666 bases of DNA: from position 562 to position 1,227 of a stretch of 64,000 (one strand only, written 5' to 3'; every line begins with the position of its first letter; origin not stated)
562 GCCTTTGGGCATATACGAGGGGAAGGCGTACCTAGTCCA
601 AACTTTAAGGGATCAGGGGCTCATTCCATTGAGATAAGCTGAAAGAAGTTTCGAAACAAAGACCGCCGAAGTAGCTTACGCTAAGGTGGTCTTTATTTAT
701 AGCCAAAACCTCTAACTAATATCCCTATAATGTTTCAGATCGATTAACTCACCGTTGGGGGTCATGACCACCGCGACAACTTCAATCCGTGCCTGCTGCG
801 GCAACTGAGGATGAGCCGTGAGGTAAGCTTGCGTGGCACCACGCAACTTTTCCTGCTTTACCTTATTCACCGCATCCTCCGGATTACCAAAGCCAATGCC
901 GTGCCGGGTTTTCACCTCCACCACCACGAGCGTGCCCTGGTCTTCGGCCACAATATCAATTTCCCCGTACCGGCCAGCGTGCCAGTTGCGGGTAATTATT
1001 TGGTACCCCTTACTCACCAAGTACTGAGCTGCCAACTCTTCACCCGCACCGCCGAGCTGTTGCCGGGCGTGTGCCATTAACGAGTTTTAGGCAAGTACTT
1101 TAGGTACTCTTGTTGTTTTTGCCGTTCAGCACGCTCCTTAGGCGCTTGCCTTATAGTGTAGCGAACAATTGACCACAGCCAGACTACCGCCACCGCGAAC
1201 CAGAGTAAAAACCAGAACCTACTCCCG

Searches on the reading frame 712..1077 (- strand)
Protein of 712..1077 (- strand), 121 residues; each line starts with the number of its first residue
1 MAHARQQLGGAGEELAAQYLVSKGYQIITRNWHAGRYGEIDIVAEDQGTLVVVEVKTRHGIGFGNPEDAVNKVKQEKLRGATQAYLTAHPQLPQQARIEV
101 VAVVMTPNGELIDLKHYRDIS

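Call 21: search_protein_families(library=pfam, proteins=[window:712-1077:-], max_evalue=0.001)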
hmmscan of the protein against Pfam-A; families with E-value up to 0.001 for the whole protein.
window:712-1077:- (121 aa): 5 families
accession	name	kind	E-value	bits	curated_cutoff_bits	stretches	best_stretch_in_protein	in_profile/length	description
PF02021.23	UPF0102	-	2.8e-27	95.4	23.6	1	12-103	1-80/80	Uncharacterised protein family UPF0102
PF08378.17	NERD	-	1.9e-07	32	22.1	1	9-72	2-71/111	Nuclease-related domain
PF01939.22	NucS_C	-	0.00012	22.5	24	1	19-60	14-55/124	Endonuclease NucS C-terminal domain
PF13635.12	DUF4143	-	0.0007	19.8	28.1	1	6-57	104-159/160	Domain of unknown function (DUF4143)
PF04471.18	Mrr_cat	-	0.00082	19.9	21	1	13-98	10-95/115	Restriction endonuclease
